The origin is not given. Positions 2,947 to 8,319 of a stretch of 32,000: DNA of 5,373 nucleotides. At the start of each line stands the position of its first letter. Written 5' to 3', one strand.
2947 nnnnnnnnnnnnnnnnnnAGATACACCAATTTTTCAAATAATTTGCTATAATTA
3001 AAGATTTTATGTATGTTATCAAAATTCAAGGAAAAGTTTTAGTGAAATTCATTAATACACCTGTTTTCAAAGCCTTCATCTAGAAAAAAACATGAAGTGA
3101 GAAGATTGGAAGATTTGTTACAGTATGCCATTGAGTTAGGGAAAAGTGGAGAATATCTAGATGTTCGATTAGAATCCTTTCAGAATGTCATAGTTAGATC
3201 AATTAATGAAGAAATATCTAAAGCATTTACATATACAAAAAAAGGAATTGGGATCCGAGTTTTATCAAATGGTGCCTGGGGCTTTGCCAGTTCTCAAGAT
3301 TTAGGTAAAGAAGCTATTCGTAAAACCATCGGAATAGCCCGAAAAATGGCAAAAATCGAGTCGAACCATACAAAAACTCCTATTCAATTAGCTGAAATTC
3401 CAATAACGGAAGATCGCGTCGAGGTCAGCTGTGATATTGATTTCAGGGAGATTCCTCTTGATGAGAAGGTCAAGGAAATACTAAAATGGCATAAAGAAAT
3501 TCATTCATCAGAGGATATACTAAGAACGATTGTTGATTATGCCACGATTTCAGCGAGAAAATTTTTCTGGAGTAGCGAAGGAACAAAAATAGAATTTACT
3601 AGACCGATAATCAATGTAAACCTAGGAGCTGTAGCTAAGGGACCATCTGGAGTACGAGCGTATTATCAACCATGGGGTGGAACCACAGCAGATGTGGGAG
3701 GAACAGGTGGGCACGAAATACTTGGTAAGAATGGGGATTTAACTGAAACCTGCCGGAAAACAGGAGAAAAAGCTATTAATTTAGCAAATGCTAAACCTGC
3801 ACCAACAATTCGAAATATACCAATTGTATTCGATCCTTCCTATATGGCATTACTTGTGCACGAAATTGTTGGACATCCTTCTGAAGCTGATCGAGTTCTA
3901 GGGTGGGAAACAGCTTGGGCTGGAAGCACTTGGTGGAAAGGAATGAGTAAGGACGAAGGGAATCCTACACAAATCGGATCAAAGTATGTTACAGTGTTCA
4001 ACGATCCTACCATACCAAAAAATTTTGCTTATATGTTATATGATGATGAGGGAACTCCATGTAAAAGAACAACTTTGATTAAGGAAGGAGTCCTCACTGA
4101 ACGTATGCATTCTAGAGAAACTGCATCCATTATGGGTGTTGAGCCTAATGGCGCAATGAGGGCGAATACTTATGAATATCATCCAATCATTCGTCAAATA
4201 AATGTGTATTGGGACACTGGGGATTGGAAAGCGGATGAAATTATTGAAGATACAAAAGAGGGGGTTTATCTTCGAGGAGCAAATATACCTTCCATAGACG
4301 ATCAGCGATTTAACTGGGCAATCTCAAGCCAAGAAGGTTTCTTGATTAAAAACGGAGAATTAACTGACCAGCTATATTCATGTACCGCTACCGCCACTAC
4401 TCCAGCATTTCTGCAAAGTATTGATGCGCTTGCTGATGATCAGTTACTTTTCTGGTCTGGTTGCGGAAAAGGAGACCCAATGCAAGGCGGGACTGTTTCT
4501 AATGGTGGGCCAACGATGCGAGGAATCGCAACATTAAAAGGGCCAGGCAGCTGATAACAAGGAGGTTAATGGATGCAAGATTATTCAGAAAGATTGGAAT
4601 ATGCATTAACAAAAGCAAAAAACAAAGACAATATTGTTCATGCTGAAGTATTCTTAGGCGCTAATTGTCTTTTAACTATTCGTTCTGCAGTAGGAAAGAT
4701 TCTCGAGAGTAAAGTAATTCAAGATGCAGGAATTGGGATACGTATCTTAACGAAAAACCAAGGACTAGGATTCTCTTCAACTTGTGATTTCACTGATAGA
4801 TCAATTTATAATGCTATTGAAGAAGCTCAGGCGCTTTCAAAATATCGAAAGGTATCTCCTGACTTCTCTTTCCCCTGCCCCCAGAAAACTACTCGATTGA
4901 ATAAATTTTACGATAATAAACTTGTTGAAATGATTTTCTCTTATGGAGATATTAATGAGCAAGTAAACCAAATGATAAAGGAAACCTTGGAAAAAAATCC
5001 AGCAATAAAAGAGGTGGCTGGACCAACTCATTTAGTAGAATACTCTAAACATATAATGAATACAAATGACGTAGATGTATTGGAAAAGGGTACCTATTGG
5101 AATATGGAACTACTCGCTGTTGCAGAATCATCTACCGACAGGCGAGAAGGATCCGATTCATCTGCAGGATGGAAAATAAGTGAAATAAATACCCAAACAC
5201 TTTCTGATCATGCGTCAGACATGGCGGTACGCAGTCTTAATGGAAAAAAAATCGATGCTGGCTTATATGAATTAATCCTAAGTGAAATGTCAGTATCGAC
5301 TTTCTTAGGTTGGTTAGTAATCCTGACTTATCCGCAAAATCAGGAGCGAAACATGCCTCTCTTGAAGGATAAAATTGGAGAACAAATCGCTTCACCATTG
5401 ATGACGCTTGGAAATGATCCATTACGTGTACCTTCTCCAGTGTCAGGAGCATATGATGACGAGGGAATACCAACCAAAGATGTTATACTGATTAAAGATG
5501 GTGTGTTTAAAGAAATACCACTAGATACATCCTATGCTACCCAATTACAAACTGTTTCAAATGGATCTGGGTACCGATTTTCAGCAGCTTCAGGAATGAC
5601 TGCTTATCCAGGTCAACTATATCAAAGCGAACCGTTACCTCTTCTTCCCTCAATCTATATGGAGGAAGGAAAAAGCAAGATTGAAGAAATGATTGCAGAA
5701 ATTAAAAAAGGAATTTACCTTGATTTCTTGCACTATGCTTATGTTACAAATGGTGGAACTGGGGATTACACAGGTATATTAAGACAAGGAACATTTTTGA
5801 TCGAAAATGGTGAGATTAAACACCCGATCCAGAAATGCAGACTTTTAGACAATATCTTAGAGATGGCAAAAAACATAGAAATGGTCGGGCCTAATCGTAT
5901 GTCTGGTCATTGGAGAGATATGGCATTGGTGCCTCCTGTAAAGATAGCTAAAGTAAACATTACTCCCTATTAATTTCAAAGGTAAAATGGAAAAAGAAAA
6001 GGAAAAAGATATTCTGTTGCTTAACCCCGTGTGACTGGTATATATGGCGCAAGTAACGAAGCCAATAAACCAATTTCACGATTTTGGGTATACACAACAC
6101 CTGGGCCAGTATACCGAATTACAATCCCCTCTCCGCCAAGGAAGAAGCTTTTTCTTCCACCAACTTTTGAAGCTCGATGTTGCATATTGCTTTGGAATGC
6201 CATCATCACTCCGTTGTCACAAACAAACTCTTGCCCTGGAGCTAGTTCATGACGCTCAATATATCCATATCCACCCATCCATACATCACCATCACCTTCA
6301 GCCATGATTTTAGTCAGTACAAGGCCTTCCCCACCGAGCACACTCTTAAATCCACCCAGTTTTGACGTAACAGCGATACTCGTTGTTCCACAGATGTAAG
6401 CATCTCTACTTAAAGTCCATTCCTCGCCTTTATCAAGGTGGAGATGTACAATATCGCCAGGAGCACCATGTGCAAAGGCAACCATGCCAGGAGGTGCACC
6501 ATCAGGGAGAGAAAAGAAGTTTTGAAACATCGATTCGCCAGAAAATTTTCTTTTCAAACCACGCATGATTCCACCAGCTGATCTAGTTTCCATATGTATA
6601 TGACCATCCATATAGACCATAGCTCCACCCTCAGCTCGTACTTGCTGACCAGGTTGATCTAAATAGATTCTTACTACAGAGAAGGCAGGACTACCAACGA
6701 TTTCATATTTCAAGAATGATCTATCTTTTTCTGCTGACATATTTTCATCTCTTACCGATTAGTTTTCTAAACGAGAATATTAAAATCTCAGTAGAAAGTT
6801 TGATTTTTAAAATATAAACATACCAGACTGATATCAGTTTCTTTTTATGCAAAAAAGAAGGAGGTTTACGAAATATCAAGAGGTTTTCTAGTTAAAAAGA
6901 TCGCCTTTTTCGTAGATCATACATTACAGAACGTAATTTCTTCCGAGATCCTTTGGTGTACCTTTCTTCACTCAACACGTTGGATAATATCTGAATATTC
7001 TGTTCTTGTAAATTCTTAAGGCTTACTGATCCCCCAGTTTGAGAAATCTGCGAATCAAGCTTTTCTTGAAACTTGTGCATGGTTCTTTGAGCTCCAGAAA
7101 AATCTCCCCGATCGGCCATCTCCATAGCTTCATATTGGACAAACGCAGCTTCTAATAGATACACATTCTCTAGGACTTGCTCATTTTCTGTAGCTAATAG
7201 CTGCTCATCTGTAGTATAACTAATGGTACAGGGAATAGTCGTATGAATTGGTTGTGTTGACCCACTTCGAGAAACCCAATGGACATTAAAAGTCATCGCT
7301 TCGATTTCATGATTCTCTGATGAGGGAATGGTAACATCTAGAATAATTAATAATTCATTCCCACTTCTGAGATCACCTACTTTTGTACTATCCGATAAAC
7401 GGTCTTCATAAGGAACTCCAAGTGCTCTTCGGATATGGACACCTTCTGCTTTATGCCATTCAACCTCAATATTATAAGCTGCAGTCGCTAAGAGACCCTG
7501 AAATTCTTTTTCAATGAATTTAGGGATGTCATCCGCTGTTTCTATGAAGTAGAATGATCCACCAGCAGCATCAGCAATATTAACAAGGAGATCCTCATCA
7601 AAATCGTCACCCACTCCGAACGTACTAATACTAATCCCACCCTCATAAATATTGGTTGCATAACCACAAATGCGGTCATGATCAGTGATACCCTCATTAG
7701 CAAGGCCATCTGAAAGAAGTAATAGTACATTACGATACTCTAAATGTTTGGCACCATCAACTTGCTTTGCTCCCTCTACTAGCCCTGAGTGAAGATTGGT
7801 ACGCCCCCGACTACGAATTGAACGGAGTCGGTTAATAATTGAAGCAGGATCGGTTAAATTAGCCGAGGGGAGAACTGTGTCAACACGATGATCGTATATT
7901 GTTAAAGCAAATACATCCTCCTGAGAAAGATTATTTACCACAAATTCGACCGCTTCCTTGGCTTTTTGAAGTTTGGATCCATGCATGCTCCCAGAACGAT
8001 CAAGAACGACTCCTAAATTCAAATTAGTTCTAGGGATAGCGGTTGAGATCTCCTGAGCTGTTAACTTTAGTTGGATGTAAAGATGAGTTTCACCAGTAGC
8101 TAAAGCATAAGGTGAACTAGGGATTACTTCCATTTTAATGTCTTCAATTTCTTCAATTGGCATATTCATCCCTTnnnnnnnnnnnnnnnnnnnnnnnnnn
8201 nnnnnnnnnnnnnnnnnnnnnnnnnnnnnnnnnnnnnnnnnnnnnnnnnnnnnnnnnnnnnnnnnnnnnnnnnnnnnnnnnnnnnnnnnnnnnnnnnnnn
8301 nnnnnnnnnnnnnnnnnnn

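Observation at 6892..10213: Candidate undescribed self-regulated three-gene system: wHTH-ARPP-1 fusion + double wHTH + vWA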

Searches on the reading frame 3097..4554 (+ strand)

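Call 75: search_protein_families(library=pfam, proteins=[window:3097-4554:+], max_evalue=0.001)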
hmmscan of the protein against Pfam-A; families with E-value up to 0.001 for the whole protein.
window:3097-4554:+ (485 aa): 3 families
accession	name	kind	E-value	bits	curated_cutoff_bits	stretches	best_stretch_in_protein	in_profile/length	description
PF19289.4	PmbA_TldD_3rd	-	9.2e-43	146.4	22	1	240-474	3-211/220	PmbA/TldA metallopeptidase C-terminal domain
PF01523.21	PmbA_TldD_1st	-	4.1e-10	40.1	20.9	1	22-85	2-65/65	PmbA/TldA metallopeptidase domain 1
PF19290.4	PmbA_TldD_2nd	-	3.8e-06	27.7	20.9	1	115-228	2-107/109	PmbA/TldA metallopeptidase central domain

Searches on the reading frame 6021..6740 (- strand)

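Call 3: search_protein_families(library=pfam, proteins=[window:6021-6740:-], max_evalue=0.1)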
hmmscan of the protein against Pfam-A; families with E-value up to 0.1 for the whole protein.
window:6021-6740:- (239 aa): 1 family
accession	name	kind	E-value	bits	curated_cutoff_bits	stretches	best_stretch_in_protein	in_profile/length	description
PF01987.23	AIM24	-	1.3e-56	192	25.7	1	12-221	1-205/205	Mitochondrial biogenesis AIM24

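Call 4: search_protein_families(library=ncbifam, proteins=[window:6021-6740:-], max_evalue=0.1)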
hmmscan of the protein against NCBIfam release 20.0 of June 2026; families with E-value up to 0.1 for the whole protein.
window:6021-6740:- (239 aa): 1 family
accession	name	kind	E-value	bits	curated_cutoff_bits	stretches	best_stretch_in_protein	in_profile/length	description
TIGR00266.1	TIGR00266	hypoth_equivalog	9e-44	149.7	96.6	1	10-233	1-217/222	TIGR00266 family protein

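Call 46: search_protein_families(library=padloc, proteins=[window:6021-6740:-], max_evalue=0.01)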
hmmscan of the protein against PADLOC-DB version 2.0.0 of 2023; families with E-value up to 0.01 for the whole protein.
window:6021-6740:- (239 aa): 0 families

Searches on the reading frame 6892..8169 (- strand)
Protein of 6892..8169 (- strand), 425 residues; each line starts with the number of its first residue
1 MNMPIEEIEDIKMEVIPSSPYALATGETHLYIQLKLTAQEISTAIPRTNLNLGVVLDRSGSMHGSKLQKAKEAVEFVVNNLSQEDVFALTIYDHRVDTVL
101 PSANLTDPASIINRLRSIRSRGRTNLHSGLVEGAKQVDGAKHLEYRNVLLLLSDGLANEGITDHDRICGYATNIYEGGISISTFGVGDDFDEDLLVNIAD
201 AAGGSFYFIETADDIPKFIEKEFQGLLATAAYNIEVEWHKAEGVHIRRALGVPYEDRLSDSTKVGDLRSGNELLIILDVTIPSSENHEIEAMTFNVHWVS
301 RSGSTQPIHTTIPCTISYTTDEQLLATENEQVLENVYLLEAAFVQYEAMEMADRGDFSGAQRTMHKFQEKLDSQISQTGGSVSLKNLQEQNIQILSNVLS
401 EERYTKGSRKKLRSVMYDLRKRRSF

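Call 3: search_protein_families(library=pfam, proteins=[window:6892-8169:-], max_evalue=0.1)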
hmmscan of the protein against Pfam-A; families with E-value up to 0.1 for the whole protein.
window:6892-8169:- (425 aa): 5 families
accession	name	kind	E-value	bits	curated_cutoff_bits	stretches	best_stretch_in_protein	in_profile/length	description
PF00092.34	VWA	-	2.4e-20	73.9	23.8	1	52-219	2-172/174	von Willebrand factor type A domain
PF13519.12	VWA_2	-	1e-11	45.8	27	1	54-155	3-106/107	von Willebrand factor type A domain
PF13768.12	VWA_3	-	4.3e-08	33.8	27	1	53-208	4-155/155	von Willebrand factor type A domain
PF13846.11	DUF4196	-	0.007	17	25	1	376-418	25-67/112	Domain of unknown function (DUF4196)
PF05762.20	VWA_CoxE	-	0.0087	16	26.4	1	48-159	55-163/222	VWA domain containing CoxE-like protein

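Call 4: search_protein_families(library=ncbifam, proteins=[window:6892-8169:-], max_evalue=0.1)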
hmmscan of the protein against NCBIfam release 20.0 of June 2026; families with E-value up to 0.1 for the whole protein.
window:6892-8169:- (425 aa): 3 families
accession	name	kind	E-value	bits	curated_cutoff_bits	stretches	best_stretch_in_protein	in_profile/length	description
TIGR03788.1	marine_srt_targ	equivalog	4.8e-11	41.8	551.65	1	48-244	270-463/629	marine proteobacterial sortase target protein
TIGR03436.1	acidobact_VWFA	subfamily_domain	0.0023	17.5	81.25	1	45-160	65-191/324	VWA domain-containing protein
TIGR02031.1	BchD-ChlD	equivalog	0.051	12.2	499.55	1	55-158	429-533/608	magnesium chelatase ATPase subunit D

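Call 32: find_homologous_proteins(query=window:6892-8169:-)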
Query window:6892-8169:- (425 aa): 1015 proteins with E <= 0.001 among 8000 candidates; the best 120 are listed. Only proteins of 233 to 744 residues were searched: fused or split forms outside these lengths cannot appear, so this answer is no evidence that the protein stands alone or is whole; lengths 'longer' or 'shorter' looks for them.
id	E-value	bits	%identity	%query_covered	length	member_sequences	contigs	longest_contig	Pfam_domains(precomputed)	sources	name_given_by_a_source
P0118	6.8e-276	932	100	100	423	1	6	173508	PF13768.13,PF00092.35,PF13519.13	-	-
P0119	7.9e-215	731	80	99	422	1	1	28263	PF13768.13,PF00092.35,PF13519.13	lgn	-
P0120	1.6e-212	724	80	99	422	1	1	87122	PF13768.13,PF00092.35,PF13519.13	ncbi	-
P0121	1.8e-210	717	79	99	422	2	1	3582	PF13768.13,PF00092.35,PF13519.13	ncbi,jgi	ncbi:MAG: vWA domain-containing protein [Candidatus Hodarchaeales archaeon]|jgi:Ca-activated chlorid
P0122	1.1e-208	711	77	99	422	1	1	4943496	PF13768.13,PF00092.35,PF13519.13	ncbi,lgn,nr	ncbi:MAG: VWA domain-containing protein [Candidatus Heimdallarchaeota archaeon]|nr:MAG: VWA domain-c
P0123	5.1e-208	709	76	99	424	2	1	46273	PF13768.13,PF00092.35,PF13519.13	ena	-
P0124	1.7e-207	707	79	98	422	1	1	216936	PF13768.13,PF00092.35,PF13519.13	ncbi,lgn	ncbi:MAG: VWA domain-containing protein [Promethearchaeota archaeon]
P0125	2.1e-207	707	77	99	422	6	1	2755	PF13768.13,PF00092.35,PF13519.13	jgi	jgi:Ca-activated chloride channel family protein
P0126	1.2e-206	704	77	99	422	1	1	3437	PF13768.13,PF00092.35,PF13519.13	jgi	jgi:Ca-activated chloride channel family protein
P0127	5.6e-205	699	76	99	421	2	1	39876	PF13768.13,PF00092.35,PF13519.13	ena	-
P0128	1.5e-204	697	76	99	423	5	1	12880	PF13768.13,PF00092.35,PF13519.13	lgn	-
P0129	1.8e-194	664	73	98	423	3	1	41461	PF13768.13,PF00092.35,PF13519.13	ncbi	-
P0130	2.0e-190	651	71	98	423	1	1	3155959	PF13768.13,PF00092.35,PF13519.13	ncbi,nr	ncbi:MAG: VWA domain-containing protein [Candidatus Heimdallarchaeota archaeon]|nr:MAG: VWA domain-c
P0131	8.5e-187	639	70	98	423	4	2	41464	PF13768.13,PF00092.35,PF13519.13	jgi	jgi:Ca-activated chloride channel family protein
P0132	2.0e-182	625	69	98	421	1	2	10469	PF13768.13,PF00092.35,PF13519.13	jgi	jgi:Ca-activated chloride channel family protein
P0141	2.8e-146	506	56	99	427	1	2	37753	PF13768.13,PF00092.35,PF13519.13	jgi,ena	-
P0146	8.0e-131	455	53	100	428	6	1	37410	PF13768.13,PF00092.35,PF13519.13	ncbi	-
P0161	7.4e-113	396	46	97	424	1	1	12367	PF00092.35,PF13519.13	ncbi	ncbi:MAG: VWA domain-containing protein [Candidatus Hodarchaeales archaeon]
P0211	6.0e-49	185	32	100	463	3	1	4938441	PF13768.13,PF00092.35,PF13519.13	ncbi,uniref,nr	ncbi:vWA domain-containing protein [Chondrinema litorale]|uniref:vWA domain-containing protein n=1 T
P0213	1.3e-48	184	32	97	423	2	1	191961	PF13768.13,PF00092.35,PF13519.13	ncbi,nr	ncbi:VWA domain-containing protein [Pseudanabaena sp. FACHB-2040]|nr:VWA domain-containing protein [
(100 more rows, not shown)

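Call 33: find_encoding_contigs(protein=P0141, flank=6000, max_places=1)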
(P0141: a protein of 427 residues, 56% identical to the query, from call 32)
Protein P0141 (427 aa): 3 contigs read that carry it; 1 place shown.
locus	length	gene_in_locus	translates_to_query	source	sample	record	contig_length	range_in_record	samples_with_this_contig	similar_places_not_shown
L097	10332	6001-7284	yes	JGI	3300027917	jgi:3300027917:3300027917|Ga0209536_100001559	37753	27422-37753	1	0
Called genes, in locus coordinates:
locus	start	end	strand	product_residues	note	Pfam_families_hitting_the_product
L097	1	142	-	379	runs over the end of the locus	PF01936:NYN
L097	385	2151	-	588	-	PF01555:N6_N4_Mtase, PF02086:MethyltransfD12 (faint), PF01170:UPF0020 (faint)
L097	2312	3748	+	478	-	PF07690:MFS_1 (weak), PF11700:ATG22, PF07690:MFS_1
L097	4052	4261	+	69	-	-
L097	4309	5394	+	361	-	PF20208:ARPP-1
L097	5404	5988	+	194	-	PF12802:MarR_2 (faint), PF12840:HTH_20 (faint), PF13412:HTH_24 (faint)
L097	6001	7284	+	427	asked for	PF00092:VWA, PF13519:VWA_2, PF13768:VWA_3 (weak)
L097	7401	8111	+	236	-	PF01987:AIM24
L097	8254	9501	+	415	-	PF01546:Peptidase_M20, PF07687:M20_dimer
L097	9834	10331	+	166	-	?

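Call 34: find_encoding_contigs(protein=P0146, flank=6000, max_places=1)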
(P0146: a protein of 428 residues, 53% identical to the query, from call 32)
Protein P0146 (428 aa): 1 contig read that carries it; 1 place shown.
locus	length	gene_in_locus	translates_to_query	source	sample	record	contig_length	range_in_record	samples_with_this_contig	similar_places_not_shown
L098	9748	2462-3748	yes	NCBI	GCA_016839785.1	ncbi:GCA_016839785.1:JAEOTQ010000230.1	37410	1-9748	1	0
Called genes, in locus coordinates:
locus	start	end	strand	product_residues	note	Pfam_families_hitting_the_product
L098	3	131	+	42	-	?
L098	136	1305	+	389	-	PF20122:DUF6512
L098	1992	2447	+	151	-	PF12802:MarR_2 (faint), PF12840:HTH_20 (faint), PF13412:HTH_24 (weak)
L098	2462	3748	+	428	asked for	PF00092:VWA, PF13519:VWA_2, PF13768:VWA_3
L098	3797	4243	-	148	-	-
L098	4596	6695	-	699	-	PF01074:Glyco_hydro_38N (weak), PF03065:Glyco_hydro_57, PF09094:AmyA-A_glucT_m, PF09095:AmyA-gluTrfs_C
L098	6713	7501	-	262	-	-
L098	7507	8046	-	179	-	PF00025:Arf, PF00071:Ras, PF04670:Gtr1_RagA (weak), PF08477:Roc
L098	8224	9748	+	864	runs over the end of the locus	-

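Call 35: find_encoding_contigs(protein=P0161, flank=6000, max_places=1)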
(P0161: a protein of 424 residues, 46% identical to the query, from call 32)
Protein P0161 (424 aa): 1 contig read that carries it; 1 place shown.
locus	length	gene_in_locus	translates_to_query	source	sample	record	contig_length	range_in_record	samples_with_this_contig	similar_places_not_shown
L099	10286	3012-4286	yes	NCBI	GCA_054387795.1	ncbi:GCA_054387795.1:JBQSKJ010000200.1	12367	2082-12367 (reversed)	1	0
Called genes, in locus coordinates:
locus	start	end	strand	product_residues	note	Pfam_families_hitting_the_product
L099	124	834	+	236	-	PF18826:bVLRF1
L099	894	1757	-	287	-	PF03692:CxxCxxCC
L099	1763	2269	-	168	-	PF12724:Flavodoxin_5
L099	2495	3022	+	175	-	PF12802:MarR_2 (faint), PF03551:PadR (faint), PF13412:HTH_24 (faint)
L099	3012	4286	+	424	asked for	PF00092:VWA, PF13519:VWA_2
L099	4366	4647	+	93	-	-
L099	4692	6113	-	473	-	PF21818:DUF6884 (weak)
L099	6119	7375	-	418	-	-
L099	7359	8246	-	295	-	PF01702:TGT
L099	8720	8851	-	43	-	-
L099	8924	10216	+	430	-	PF00291:PALP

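Call 36: find_encoding_contigs(protein=P0211, flank=5000, max_places=1)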
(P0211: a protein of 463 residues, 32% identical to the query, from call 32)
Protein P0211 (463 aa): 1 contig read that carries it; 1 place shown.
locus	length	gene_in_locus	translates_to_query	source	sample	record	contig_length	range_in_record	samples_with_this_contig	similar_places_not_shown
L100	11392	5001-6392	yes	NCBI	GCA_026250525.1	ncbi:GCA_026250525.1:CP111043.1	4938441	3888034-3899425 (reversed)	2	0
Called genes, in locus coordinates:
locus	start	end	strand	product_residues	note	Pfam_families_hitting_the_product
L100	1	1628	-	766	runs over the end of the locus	PF17678:Glyco_hydro_92N, PF07971:Glyco_hydro_92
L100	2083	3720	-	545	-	PF04616:Glyco_hydro_43, PF17851:GH43_C2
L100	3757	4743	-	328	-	PF01095:Pectinesterase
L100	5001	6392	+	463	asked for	PF00092:VWA, PF13519:VWA_2, PF13768:VWA_3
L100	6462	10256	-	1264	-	PF03865:ShlB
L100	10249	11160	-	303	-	PF06977:SdiA-regulated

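Call 37: find_encoding_contigs(protein=P0213, flank=5000, max_places=1)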
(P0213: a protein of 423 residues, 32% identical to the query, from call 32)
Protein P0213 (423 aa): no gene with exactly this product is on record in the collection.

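Call 46: search_protein_families(library=padloc, proteins=[window:6892-8169:-], max_evalue=0.01)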
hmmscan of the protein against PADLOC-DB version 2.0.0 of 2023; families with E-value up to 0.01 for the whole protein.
window:6892-8169:- (425 aa): 0 families

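Call 49: predict_structure(alignment_id=A2)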
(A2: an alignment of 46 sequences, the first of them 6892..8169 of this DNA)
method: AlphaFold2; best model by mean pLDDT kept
length: 425 residues; sequences in the alignment: 46
mean_pLDDT: 93.4   pTM: 0.91
mean pLDDT of the five models: 93.4, 93.1, 93.0, 93.0, 92.7
residues with pLDDT >= 90: 374; 70-90: 35; 50-70: 13; < 50: 3
segments of 3 or more residues with pLDDT < 50: none
pLDDT, mean of each block of 10 residues (from residue 1): 60 97 96 95 78 96 94 97 96 97 95 96 94 97 91 87 95 94 94 96 95 96 93 95 98 96 93 97 95 95 81 97 94 97 97 98 97 92 94 93 95 95 75
secondary structure, 60 per line:
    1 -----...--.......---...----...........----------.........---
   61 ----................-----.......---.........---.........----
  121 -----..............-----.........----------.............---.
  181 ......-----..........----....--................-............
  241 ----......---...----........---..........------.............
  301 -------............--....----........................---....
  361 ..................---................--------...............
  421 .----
elements in order: E6-8 E11-17 E21-23 E28-38 E49-57 H65-80 E86-92 E96-104 H108-116 H126-139 E145-153 H164-176 E180-186 H192-201 E206-209 H212-227 E229-240 E245-250 E261-268 E272-281 E288-300 E308-319 H322-325 H330-353 H357-378 H382-397 H406-421

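Call 52: fold_search(model_id=the predicted structure, library=pdb)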
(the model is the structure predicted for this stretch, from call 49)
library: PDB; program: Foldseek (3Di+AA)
matches with E <= 10: 500; with E <= 0.001: 500
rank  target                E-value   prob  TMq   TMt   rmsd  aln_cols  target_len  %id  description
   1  8s05_A                4.2e-25  1.00  0.72  0.80   4.1       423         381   20  ArnAB complex an archaeal ortholog of the Sec23/24 core motif (released 2025-10-29)
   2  8s05_B                1.4e-24  1.00  0.73  0.81   4.1       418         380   20  ArnAB complex an archaeal ortholog of the Sec23/24 core motif (released 2025-10-29)
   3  4fx5                  1.1e-23  1.00  0.73  0.73   4.9       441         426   17  von Willebrand factor type A from Catenulispora acidiphila (released 2012-07-18)
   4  5a8j                  1.3e-21  1.00  0.63  0.72   5.2       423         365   16  Crystal structure of the ArnB paralog VWA2 from Sulfolobus acidocaldarius (released 2016-06-22)
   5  6fpz_A                3.1e-18  1.00  0.53  0.39   6.2       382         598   15  Inter-alpha-inhibitor heavy chain 1, D298A (released 2019-02-27)
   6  6fpy_B                4.1e-18  1.00  0.54  0.40   5.9       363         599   16  Inter-alpha-inhibitor heavy chain 1, wild type (released 2019-02-27)
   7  6fpy_A                4.4e-18  1.00  0.53  0.39   6.2       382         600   16  Inter-alpha-inhibitor heavy chain 1, wild type (released 2019-02-27)
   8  5vng_B                5.0e-15  1.00  0.56  0.36   8.2       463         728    9  Crystal structure of Sec23a/Sec24a/Sec22 complexed with a C-terminal II sorting motif (released 2017-07-05)
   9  1pcx_A                1.2e-14  1.00  0.59  0.37   7.3       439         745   13  Crystal structure of the COPII coat subunit, Sec24, complexed with a peptide from the SNARE protein Bet1 (released 2003-08-19)
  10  1pd1_A                1.5e-14  1.00  0.58  0.36   7.4       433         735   14  Crystal structure of the COPII coat subunit, Sec24, complexed with a peptide containing the DxE cargo sorting signal o (released 2003-08-19)
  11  3eh1                  1.5e-14  1.00  0.57  0.36   7.3       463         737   11  Crystal structure of the human COPII-coat protein Sec24b (released 2008-10-21)
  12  1m2v_B                1.6e-14  1.00  0.58  0.36   7.5       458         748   14  Crystal Structure of the yeast Sec23/24 heterodimer (released 2002-09-20)
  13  4bzi_E                1.6e-14  1.00  0.58  0.36   7.5       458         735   14  The structure of the COPII coat assembled on membranes (released 2013-09-18)
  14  1pd0_A                2.0e-14  1.00  0.58  0.36   7.4       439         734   13  Crystal structure of the COPII coat subunit, Sec24, complexed with a peptide from the SNARE protein Sed5 (yeast syntax (released 2003-08-19)
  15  6m3y                  4.4e-14  1.00  0.37  0.20  11.6       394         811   13  Crystal structure of pilus adhesin, SpaC from Lactobacillus rhamnosus GG - open conformation (released 2020-07-29)
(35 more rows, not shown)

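Call 54: search_solved_structures(query=A2, max_evalue=0.001)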
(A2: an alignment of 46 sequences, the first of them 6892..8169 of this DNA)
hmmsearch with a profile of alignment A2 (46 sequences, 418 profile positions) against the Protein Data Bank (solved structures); distinct sequences matched with E-value up to 0.001: 44.
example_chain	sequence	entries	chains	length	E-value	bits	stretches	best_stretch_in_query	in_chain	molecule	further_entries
8s05_A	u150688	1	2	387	2.1e-22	82.8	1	43-408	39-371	Conserved protein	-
6fpy_A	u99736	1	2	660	2.3e-21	79.3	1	42-199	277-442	Inter-alpha-trypsin inhibitor heavy chain H1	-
9c4f_I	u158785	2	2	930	4.7e-21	78.3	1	42-198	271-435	Inter-alpha-trypsin inhibitor heavy chain H4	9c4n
6fpz_A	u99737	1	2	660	1e-19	73.9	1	43-199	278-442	Inter-alpha-trypsin inhibitor heavy chain H1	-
5a8j_A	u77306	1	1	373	5.8e-19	71.4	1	4-233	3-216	VWA2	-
4cn8_A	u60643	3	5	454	3.6e-18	68.8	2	80-194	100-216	PROXIMAL THREAD MATRIX PROTEIN 1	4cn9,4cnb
6jp8_F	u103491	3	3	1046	2e-08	36.7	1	48-244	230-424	Voltage-dependent calcium channel subunit alpha-2/delta-1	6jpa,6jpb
8eog_D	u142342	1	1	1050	2e-08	36.7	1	48-244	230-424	Voltage-dependent calcium channel subunit alpha-2/delta-1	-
6jp5_F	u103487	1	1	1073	2.1e-08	36.6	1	48-244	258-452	Voltage-dependent calcium channel subunit alpha-2/delta-1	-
7jpk_F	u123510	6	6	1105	2.2e-08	36.5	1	48-244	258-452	Voltage-dependent calcium channel subunit alpha-2/delta-1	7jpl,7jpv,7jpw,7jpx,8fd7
8e56_F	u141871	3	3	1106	2.2e-08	36.5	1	48-244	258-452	Voltage-dependent calcium channel subunit alpha-2/delta-1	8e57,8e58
5gjv_F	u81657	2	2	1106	2.2e-08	36.5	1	48-244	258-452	Voltage-dependent calcium channel subunit alpha-2/delta-1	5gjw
9vlg_A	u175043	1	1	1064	2.3e-08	36.5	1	48-244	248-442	Isoform 2 of Voltage-dependent calcium channel subunit alpha-2/delta-1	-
8hlp_F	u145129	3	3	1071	2.4e-08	36.5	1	48-244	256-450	Voltage-dependent calcium channel subunit alpha-2/delta-1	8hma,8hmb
7xlq_D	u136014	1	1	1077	2.4e-08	36.4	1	48-244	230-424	Voltage-dependent calcium channel subunit alpha-2/delta-1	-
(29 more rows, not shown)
